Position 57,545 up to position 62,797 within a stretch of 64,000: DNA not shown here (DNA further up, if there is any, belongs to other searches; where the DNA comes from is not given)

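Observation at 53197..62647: Convergent Cu/haem periplasmic redox cluster: candidate uncharacterised extracytoplasmic oxidation system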

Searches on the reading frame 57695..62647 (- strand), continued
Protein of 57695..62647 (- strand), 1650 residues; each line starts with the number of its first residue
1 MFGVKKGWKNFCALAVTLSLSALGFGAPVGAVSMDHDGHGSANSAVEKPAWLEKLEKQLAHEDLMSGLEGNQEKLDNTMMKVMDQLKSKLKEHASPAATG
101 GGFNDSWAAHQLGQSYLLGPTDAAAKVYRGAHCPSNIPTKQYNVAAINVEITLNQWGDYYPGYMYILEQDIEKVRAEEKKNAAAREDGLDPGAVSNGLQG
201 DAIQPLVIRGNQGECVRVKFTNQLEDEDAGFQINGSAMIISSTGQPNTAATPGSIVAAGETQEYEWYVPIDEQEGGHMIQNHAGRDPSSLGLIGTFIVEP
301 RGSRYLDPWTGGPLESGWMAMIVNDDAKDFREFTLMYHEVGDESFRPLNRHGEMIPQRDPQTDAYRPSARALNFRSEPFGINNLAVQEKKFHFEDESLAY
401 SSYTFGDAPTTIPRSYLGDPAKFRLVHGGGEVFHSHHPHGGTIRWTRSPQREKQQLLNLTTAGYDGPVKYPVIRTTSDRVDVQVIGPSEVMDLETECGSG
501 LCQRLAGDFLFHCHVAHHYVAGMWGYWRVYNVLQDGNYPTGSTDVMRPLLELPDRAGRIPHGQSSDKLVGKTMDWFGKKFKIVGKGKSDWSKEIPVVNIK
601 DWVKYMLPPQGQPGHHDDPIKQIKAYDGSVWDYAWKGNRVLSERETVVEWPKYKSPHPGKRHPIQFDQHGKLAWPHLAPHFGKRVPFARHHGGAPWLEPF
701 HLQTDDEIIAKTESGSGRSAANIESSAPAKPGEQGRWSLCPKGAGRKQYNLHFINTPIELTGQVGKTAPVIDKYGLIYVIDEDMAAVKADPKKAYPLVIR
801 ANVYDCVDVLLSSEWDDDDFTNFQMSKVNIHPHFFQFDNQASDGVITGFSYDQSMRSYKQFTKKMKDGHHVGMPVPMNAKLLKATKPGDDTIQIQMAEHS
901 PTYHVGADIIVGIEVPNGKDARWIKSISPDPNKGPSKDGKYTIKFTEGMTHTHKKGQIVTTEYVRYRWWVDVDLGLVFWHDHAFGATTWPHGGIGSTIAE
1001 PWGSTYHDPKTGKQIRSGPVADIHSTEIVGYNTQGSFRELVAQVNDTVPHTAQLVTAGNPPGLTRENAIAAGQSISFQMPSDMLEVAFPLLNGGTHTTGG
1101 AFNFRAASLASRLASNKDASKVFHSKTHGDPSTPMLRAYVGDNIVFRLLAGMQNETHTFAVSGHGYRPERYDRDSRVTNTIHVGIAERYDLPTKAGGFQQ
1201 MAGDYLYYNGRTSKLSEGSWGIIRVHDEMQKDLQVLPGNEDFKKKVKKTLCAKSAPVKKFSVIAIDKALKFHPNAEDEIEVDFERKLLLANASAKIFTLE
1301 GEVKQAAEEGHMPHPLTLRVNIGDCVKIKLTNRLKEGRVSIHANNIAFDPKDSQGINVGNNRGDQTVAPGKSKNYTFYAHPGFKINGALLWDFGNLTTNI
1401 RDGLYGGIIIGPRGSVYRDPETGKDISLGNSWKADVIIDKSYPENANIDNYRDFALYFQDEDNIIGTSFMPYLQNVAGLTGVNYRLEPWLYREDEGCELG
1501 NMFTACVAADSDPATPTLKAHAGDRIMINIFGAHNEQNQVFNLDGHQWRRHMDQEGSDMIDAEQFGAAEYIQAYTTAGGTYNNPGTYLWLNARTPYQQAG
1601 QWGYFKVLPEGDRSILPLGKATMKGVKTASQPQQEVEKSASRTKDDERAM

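Call 96: search_protein_families(library=pfam, proteins=[L001:16150-17424:+], max_evalue=0.001)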
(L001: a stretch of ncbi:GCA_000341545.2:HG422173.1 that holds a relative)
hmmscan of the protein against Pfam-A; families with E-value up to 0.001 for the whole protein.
L001:16150-17424:+ (424 aa): 3 families
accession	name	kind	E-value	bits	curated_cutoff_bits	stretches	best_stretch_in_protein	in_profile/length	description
PF00034.26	Cytochrom_C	-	8.6e-28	97.9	21.3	3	40-128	2-89/90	Cytochrome c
PF13442.11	Cytochrome_CBB3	-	2.7e-25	88.9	27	1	39-125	3-68/68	Cytochrome C oxidase, cbb3-type, subunit III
PF02433.20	FixO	-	1.3e-07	31.8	29.6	1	200-235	102-137/219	Cytochrome C oxidase, mono-heme subunit/FixO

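Call 104: search_protein_families(library=pfam, proteins=[L055:788-2218:+, L055:2464-3981:+, L055:5174-5812:+, L055:7470-8075:+, L055:8857-9711:+, L055:15583-16524:+, L055:18744-19418:+, L055:19459-20814:+, L055:20887-22896:+, L055:23189-23983:+], max_evalue=0.001)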
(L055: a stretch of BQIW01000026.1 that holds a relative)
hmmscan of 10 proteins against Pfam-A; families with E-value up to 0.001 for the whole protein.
L055:788-2218:+ (476 aa): 16 families
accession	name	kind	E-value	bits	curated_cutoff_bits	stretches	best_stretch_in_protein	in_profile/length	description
PF07992.20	Pyr_redox_2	-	4.9e-33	115.2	26.1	1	147-456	2-291/291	Pyridine nucleotide-disulphide oxidoreductase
PF14691.11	Fer4_20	-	6.8e-22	77.9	25.8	1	26-133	4-112/113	Dihydroprymidine dehydrogenase domain II, 4Fe-4S cluster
PF13450.12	NAD_binding_8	-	1.2e-11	45.1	21.9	1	150-184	1-35/68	NAD(P)-binding Rossmann-like domain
PF00070.33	Pyr_redox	-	1.5e-10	41.8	22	1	147-214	1-59/82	Pyridine nucleotide-disulphide oxidoreductase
PF01266.30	DAO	-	3.5e-09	37.1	27.9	1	147-181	1-35/353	FAD dependent oxidoreductase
PF01593.30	Amino_oxidase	-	3.9e-08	33.5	19.8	1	156-185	2-31/443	Flavin containing amine oxidoreductase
PF12831.13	FAD_oxidored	-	1.9e-07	31.1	27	1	148-189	2-43/416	FAD dependent oxidoreductase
PF03486.20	HI0933_like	-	7e-07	29.4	50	1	147-181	2-36/244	HI0933-like protein Rossmann domain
PF13738.12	Pyr_redox_3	-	8.1e-07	29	30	1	150-181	2-33/305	Pyridine nucleotide-disulphide oxidoreductase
PF00890.30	FAD_binding_2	-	2.3e-06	27.5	20.4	1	148-182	2-36/414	FAD binding domain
PF01494.25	FAD_binding_3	-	4.5e-06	26.6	22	1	148-178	4-34/349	FAD binding domain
PF00743.25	FMO-like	-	2.6e-05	23.3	22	0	146-186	2-42/532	Flavin-binding monooxygenase-like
PF13241.12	NAD_binding_7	-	7.9e-05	23.6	22.1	0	144-177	6-39/104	Putative NAD(P)-binding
PF01946.23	Thi4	-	0.00041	20.1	26.2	1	148-185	20-58/235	Thi4 family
PF01262.27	AlaDh_PNT_C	-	0.00042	20.2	23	0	146-176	29-59/214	Alanine dehydrogenase/PNT, C-terminal domain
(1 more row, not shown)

L055:2464-3981:+ (505 aa): 1 family
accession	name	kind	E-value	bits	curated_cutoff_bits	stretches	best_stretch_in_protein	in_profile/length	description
PF05114.20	MbnB_TglH_ChrH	-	1.5e-12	47.8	25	1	58-314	21-244/263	RiPP precursor modification enzyme MbnB/TglH/ChrH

L055:5174-5812:+ (212 aa): 1 family
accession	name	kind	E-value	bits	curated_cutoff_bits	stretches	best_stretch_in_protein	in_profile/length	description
PF00753.33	Lactamase_B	-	6.9e-37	127.7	22.7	1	12-194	2-196/196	Metallo-beta-lactamase superfamily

L055:7470-8075:+ (201 aa): 1 family
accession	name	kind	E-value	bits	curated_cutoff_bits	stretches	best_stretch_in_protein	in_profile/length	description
PF02643.20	DUF192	-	7.8e-25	87.3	27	1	89-196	2-96/96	Uncharacterized ACR, COG1430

L055:8857-9711:+ (284 aa): 1 family
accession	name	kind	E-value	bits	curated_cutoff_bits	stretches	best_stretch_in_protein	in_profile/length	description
PF01063.24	Aminotran_4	-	2.2e-49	168.7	28.5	1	31-252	1-222/223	Amino-transferase class IV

L055:15583-16524:+ (313 aa): 1 family
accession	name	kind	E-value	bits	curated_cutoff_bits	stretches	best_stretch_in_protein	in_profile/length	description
PF03781.23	FGE-sulfatase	-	5.5e-56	190.5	23.3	1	59-299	4-254/255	Sulfatase-modifying factor enzyme 1-like domain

L055:18744-19418:+ (224 aa): 0 families

L055:19459-20814:+ (451 aa): 11 families
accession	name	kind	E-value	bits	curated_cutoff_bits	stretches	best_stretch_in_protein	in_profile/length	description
PF13646.12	HEAT_2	-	1.4e-52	176.3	27.7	6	234-315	4-87/88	HEAT repeats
PF02985.28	HEAT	-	3.1e-29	98.7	23.5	0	262-287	2-27/31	HEAT repeat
PF03130.22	HEAT_PBS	-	6.4e-23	79.1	20.9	2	246-267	2-23/27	PBS lyase HEAT-like repeat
PF13513.12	HEAT_EZ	-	7.7e-17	61.8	27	0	246-287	4-55/55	HEAT-like repeat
PF12717.13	Cnd1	-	6.6e-12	46.2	26.4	0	307-379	2-82/162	non-SMC mitotic condensation complex subunit 1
PF01602.26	Adaptin_N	-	2.3e-11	43.4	37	1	262-348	81-177/524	Adaptin N terminal region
PF01347.28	Vitellogenin_N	-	3e-06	26.6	24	0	233-291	466-527/590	Lipoprotein amino terminal region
PF21581.3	SCD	-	4.8e-06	27.2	27.5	0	268-291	38-61/75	Stromalin conservative domain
PF12895.13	ANAPC3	-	3.4e-05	24.5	27.2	1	27-89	20-81/82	Anaphase-promoting complex, cyclosome, subunit 3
PF00514.29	Arm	-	3.8e-05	24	20.6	0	419-444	14-39/41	Armadillo/beta-catenin-like repeat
PF25786.1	HEAT_GCN1_C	-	0.00023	21.7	27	0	344-380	16-52/151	GCN1-like, C-terminal HEAT repeats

L055:20887-22896:+ (669 aa): 3 families
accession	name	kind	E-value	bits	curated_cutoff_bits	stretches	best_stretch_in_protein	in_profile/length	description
PF03190.21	Thioredox_DsbH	-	4.6e-29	101.9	27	1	76-205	19-162/163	Protein of unknown function, DUF255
PF13899.12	Thioredoxin_7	-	7.9e-12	45.6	27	1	78-142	1-65/83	Thioredoxin-like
PF00085.26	Thioredoxin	-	0.00058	20.3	23.5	1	86-164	9-84/103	Thioredoxin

L055:23189-23983:+ (264 aa): 1 family
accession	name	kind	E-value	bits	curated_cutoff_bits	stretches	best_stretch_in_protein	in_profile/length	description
PF13620.12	CarboxypepD_reg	-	0.00016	22.4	32.3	1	215-262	32-80/82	Carboxypeptidase regulatory-like domain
